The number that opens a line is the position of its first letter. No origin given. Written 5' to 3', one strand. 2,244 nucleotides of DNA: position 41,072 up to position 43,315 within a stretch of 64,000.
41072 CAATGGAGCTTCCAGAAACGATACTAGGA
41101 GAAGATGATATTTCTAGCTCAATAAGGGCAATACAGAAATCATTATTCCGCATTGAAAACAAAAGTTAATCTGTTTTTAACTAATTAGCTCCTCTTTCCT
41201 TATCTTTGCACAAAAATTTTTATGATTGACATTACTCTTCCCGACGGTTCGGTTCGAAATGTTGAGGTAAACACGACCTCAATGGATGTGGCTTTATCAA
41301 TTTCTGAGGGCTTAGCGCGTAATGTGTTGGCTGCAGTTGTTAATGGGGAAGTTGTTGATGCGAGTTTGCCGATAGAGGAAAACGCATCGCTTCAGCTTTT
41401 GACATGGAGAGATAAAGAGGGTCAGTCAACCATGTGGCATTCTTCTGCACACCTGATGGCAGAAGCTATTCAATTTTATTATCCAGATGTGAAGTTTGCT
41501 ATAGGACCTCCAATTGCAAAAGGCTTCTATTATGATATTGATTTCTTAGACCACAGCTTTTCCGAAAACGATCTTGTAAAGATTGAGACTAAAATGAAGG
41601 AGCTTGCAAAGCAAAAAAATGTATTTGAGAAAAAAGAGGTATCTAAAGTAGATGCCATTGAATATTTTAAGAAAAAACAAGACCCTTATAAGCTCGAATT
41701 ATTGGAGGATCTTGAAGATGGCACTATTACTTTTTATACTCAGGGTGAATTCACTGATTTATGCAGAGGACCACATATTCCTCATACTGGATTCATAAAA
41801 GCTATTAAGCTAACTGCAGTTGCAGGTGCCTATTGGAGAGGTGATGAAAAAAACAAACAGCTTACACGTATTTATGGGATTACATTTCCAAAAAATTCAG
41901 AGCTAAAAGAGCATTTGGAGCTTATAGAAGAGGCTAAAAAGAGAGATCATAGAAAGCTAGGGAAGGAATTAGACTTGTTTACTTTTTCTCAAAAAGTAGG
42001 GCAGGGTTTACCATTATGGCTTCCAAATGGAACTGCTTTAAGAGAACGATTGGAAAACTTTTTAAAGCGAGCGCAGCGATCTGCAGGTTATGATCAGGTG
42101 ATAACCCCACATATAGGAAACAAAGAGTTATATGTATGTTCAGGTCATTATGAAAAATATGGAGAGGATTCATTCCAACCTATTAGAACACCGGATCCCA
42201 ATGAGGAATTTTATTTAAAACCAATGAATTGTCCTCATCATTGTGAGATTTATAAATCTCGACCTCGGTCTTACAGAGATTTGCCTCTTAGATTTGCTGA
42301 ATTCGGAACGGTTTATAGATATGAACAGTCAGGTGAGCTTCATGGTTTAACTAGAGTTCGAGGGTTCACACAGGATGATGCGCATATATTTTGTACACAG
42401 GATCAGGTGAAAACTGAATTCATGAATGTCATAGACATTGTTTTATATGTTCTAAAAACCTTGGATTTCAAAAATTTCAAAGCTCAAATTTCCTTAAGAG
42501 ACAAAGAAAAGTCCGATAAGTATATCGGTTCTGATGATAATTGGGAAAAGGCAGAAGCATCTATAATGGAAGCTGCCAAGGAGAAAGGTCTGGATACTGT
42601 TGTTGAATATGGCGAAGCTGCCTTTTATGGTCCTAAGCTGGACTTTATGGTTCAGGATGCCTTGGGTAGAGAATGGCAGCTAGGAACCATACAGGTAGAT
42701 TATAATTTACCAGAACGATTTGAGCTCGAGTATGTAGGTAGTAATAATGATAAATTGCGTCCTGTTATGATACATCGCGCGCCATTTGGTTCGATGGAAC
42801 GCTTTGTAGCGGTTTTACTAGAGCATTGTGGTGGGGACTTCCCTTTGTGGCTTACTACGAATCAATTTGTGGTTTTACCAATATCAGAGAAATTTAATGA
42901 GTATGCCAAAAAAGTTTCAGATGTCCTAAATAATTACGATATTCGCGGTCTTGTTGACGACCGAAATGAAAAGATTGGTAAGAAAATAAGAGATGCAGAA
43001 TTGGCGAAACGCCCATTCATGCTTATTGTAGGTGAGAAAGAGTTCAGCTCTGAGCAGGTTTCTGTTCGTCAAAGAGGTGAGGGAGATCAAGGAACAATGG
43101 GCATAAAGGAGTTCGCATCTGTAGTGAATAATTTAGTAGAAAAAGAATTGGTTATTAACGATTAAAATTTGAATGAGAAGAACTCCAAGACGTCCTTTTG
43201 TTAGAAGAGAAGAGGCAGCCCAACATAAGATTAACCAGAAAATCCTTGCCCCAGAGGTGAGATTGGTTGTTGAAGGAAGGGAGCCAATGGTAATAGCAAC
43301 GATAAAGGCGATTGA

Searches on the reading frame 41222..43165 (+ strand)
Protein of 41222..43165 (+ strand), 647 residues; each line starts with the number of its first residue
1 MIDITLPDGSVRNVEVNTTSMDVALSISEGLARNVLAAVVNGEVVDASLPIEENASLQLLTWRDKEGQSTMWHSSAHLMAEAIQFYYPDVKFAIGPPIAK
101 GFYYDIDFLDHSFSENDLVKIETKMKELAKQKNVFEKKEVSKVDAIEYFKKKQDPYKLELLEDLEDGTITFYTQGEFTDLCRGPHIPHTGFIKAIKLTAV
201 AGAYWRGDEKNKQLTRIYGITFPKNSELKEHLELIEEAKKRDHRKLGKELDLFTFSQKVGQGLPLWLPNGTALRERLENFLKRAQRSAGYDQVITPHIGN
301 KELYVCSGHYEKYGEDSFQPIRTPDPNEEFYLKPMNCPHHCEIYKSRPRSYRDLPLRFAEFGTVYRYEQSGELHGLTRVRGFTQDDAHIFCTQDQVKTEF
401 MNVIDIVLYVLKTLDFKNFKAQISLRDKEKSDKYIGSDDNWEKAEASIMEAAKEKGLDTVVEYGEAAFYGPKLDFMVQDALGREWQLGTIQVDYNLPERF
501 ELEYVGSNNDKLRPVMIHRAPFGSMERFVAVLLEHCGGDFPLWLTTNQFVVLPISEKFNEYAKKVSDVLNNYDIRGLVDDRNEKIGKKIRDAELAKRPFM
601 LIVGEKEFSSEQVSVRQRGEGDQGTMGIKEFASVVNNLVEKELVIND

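Call 68: search_protein_families(library=pfam, proteins=[window:41222-43165:+], max_evalue=0.001)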
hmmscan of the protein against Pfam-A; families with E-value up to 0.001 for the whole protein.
window:41222-43165:+ (647 aa): 4 families
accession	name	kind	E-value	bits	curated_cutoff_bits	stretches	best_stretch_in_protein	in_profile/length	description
PF00587.30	tRNA-synt_2b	-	1.7e-49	168.7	29.3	1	325-535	5-178/179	tRNA synthetase class II core domain (G, H, P, S and T)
PF03129.25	HGTP_anticodon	-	8.1e-25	87.2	21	1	548-637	1-93/94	Anticodon binding domain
PF07973.19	tRNA_SAD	-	2.1e-17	63.2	24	1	169-218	1-44/44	Threonyl and Alanyl tRNA synthetase second additional domain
PF02824.27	TGS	-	2.9e-13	50.1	22.2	1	2-61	1-60/60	TGS domain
